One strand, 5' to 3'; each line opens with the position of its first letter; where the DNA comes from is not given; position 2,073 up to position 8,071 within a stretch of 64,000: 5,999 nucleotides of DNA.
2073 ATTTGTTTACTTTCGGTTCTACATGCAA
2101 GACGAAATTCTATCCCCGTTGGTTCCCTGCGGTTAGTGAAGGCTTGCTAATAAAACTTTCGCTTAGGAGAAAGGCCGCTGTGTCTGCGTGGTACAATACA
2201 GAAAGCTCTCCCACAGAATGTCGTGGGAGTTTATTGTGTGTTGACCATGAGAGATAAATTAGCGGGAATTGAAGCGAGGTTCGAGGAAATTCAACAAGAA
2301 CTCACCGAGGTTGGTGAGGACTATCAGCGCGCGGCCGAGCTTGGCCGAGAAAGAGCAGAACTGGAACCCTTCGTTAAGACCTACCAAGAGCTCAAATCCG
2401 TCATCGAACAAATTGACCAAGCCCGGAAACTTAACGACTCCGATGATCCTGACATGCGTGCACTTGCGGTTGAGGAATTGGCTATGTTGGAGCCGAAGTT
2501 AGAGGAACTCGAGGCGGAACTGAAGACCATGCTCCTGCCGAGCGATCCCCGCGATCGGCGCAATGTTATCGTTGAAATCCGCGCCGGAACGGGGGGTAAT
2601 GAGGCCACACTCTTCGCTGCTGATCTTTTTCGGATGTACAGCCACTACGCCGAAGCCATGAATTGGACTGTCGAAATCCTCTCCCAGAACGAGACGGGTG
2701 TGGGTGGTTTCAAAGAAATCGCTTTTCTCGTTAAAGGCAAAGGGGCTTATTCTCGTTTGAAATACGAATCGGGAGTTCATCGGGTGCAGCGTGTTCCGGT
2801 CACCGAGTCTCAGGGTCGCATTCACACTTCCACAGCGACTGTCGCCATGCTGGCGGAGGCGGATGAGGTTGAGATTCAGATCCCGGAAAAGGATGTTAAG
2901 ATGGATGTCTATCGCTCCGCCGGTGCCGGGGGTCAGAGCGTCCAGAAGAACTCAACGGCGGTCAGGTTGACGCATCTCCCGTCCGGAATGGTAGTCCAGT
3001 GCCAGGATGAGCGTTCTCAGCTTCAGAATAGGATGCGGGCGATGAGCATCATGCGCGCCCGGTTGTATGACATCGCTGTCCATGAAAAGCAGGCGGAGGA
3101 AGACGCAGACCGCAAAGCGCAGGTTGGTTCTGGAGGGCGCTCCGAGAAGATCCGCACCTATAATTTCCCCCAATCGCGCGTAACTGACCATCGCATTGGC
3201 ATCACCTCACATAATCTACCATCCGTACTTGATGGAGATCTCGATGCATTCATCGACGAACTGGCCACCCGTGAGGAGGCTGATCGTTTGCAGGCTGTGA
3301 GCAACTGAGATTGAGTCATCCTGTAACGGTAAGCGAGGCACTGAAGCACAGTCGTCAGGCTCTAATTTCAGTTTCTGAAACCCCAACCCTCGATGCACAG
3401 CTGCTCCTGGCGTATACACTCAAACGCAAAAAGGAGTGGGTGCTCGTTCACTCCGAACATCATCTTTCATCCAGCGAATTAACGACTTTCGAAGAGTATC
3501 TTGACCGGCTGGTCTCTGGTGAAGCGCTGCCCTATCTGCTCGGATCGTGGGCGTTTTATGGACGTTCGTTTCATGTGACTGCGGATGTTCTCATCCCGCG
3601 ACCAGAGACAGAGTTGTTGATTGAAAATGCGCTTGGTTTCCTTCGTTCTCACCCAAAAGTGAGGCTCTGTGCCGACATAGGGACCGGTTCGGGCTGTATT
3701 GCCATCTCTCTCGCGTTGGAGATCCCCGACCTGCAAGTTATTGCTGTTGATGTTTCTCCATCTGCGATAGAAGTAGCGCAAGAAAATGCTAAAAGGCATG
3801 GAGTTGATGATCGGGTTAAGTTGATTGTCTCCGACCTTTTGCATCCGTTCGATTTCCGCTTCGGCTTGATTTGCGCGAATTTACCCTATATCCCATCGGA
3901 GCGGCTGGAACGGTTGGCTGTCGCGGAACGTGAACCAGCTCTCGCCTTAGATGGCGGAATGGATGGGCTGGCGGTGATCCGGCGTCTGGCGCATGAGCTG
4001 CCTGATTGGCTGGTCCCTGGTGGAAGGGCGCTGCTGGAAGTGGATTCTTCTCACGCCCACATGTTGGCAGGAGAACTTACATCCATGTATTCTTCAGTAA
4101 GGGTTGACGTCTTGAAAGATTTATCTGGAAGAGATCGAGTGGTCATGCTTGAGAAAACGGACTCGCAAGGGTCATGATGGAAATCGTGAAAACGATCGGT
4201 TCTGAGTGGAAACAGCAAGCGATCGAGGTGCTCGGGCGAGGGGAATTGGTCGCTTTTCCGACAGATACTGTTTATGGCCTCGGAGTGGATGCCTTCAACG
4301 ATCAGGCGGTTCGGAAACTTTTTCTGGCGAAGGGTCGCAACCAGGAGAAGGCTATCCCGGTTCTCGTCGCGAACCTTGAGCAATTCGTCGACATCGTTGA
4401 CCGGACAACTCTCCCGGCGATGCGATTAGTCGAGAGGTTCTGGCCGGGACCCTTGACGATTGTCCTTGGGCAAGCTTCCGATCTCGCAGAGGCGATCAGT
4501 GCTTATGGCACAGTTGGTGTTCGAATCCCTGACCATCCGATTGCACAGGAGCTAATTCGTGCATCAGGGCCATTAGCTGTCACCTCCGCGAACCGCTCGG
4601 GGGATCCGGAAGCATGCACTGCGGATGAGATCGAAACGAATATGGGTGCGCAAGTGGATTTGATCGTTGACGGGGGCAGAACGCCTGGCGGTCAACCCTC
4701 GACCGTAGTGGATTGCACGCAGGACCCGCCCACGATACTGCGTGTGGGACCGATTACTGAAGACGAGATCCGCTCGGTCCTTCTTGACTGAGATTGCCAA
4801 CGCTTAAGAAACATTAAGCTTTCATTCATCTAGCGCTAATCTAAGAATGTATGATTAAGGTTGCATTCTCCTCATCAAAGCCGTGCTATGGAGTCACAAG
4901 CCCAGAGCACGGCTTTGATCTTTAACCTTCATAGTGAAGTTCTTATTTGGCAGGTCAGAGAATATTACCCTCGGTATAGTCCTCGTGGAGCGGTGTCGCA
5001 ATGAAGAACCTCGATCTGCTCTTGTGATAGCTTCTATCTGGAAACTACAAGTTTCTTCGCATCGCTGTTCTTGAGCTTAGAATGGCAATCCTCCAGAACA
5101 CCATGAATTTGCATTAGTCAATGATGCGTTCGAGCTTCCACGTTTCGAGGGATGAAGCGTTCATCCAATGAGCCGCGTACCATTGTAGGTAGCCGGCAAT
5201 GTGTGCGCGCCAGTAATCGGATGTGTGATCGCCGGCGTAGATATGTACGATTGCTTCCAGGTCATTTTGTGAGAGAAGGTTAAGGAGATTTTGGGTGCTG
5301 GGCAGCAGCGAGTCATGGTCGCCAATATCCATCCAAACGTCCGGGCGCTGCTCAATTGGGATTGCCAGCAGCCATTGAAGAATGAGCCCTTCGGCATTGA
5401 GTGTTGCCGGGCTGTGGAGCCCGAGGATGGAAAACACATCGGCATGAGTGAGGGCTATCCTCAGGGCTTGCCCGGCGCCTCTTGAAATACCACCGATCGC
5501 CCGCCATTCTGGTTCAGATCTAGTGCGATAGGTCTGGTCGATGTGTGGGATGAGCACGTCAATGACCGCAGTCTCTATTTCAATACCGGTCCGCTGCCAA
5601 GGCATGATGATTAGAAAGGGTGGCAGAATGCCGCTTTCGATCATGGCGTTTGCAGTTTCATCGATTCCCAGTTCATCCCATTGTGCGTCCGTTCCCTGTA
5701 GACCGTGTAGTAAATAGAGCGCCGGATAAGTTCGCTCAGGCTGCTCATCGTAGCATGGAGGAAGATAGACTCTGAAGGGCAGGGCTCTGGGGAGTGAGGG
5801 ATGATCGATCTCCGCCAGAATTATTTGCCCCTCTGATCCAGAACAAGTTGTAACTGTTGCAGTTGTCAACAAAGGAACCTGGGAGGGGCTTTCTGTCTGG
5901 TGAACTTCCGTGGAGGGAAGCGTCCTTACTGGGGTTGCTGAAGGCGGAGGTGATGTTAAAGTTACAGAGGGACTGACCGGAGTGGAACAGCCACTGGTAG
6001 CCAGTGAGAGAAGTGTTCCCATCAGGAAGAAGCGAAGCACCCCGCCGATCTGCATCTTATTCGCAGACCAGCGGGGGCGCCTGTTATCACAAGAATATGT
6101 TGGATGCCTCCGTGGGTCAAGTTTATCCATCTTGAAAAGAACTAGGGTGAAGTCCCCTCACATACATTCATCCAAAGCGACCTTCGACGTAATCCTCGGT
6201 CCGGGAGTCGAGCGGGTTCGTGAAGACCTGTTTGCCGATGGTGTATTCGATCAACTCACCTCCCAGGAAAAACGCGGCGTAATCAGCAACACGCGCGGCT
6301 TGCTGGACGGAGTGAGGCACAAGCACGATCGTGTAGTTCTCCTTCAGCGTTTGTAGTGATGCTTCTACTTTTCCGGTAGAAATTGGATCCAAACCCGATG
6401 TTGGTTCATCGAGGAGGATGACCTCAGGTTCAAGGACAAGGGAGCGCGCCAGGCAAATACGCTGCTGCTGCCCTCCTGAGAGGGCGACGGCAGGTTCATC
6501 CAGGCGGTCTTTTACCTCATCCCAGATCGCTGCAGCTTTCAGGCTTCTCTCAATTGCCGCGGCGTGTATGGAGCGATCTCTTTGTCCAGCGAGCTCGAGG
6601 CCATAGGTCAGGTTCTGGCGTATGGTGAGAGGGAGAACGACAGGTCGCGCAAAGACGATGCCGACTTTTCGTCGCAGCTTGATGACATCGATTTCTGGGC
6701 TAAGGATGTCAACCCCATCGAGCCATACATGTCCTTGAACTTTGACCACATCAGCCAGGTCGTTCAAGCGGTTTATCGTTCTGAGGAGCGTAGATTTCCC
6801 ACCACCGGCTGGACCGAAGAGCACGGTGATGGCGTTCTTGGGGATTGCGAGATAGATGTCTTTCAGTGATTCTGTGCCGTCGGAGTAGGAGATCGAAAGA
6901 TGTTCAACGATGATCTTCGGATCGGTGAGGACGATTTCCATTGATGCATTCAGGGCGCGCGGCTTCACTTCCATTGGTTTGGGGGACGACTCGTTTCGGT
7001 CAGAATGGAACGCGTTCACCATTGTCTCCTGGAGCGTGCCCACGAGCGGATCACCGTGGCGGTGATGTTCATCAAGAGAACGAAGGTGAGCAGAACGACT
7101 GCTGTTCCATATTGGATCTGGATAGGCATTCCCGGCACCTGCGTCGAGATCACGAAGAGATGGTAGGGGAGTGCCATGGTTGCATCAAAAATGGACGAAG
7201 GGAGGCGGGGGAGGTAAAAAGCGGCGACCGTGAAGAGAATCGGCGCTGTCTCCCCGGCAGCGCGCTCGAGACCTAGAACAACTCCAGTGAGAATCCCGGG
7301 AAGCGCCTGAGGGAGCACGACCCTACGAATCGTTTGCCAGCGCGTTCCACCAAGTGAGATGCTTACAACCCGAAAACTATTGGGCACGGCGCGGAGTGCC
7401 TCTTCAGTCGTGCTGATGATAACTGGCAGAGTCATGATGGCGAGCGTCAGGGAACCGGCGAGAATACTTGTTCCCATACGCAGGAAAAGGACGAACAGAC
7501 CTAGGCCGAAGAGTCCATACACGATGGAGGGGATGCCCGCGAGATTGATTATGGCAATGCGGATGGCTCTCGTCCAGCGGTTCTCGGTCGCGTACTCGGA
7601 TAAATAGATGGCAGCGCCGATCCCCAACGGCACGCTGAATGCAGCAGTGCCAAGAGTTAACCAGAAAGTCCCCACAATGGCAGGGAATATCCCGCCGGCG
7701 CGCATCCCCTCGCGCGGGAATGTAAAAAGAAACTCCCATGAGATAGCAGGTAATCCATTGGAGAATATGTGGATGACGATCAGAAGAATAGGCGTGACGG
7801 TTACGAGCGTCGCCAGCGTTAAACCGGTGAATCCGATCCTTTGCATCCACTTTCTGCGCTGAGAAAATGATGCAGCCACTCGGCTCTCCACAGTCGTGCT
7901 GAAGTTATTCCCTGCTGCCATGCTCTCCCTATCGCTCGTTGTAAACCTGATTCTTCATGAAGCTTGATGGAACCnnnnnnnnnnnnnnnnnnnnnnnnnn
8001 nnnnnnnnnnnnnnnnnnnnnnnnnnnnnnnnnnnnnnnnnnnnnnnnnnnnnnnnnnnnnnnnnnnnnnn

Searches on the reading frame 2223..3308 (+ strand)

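Call 10: search_protein_families(library=pfam, proteins=[window:2223-3308:+], max_evalue=0.001)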
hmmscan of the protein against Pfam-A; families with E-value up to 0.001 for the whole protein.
window:2223-3308:+ (361 aa): 2 families
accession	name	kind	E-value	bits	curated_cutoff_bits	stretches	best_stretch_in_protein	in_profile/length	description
PF03462.23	PCRF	-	1.6e-73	247.1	24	1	16-207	1-194/194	PCRF domain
PF00472.26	RF-1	-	2.6e-41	140.6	35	1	214-324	1-116/116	RF-1 domain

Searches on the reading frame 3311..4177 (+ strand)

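Call 10: search_protein_families(library=pfam, proteins=[window:3311-4177:+], max_evalue=0.001)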
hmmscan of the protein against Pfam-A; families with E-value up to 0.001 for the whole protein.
window:3311-4177:+ (288 aa): 13 families
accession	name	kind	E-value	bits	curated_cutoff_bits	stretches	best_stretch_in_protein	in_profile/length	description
PF17827.6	PrmC_N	-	1.2e-14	55.1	23.4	1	9-78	1-71/71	PrmC N-terminal domain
PF05175.20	MTS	-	1.6e-11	44.6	23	1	116-194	31-109/170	Methyltransferase small domain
PF13847.12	Methyltransf_31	-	6.3e-11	42.6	27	1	122-181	9-67/145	Methyltransferase domain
PF13649.12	Methyltransf_25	-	4.9e-10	40.4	27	1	122-201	3-84/97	Methyltransferase domain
PF06325.19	PrmA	-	6e-09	36.2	22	1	120-190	165-233/296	Ribosomal protein L11 methyltransferase (PrmA)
PF08242.18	Methyltransf_12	-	3.1e-07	31.5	30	1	122-184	2-66/98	Methyltransferase domain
PF12847.13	Methyltransf_18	-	8.7e-07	29.5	27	1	116-179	14-77/151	Methyltransferase domain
PF08241.18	Methyltransf_11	-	3.2e-06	28.1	21.2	1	122-180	2-56/95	Methyltransferase domain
PF09445.16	Methyltransf_15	-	1.2e-05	25.4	22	1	120-178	4-60/165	RNA cap guanine-N2 methyltransferase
PF01596.23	Methyltransf_3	-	2.1e-05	24.3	22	1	121-178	49-107/204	O-methyltransferase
PF02390.23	Methyltransf_4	-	2.7e-05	24.1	24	1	119-166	4-51/173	Putative methyltransferase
PF01170.24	UPF0020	-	7.3e-05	23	22.3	1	137-193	74-131/197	RMKL-like, methyltransferase domain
PF24675.1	NpmA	-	0.00096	18.9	60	0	118-155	25-62/214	16S rRNA (adenine(1408)-N(1))-methyltransferase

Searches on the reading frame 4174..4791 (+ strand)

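Call 10: search_protein_families(library=pfam, proteins=[window:4174-4791:+], max_evalue=0.001)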
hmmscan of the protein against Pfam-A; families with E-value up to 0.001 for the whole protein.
window:4174-4791:+ (205 aa): 1 family
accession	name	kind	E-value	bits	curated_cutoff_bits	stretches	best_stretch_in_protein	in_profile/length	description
PF01300.24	Sua5_yciO_yrdC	-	2e-58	197.3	25.1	1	19-192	2-178/178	Telomere recombination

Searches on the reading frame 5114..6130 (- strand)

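Call 10: search_protein_families(library=pfam, proteins=[window:5114-6130:-], max_evalue=0.001)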
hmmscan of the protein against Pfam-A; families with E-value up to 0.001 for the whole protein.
window:5114-6130:- (338 aa): 1 family
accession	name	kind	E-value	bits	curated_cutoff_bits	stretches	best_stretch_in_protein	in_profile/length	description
PF00756.26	Esterase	-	3.6e-21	76.5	22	1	112-316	3-249/251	Putative esterase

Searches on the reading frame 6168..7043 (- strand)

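Call 10: search_protein_families(library=pfam, proteins=[window:6168-7043:-], max_evalue=0.001)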
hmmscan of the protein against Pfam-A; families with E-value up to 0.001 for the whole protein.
window:6168-7043:- (291 aa): 2 families
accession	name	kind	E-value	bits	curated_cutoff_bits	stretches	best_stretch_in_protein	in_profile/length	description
PF00005.33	ABC_tran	-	6.5e-26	92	25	1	60-216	1-137/137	ABC transporter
PF13304.12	AAA_21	-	4.7e-10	40.5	27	1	139-220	188-273/304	AAA domain, putative AbiEii toxin, Type IV TA system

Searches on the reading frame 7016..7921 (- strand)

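Call 10: search_protein_families(library=pfam, proteins=[window:7016-7921:-], max_evalue=0.001)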
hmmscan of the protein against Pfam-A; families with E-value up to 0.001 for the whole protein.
window:7016-7921:- (301 aa): 1 family
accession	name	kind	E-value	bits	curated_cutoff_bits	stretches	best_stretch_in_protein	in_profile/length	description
PF00528.27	BPD_transp_1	-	1e-16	61.6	26.4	1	97-292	2-175/184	Binding-protein-dependent transport system inner membrane component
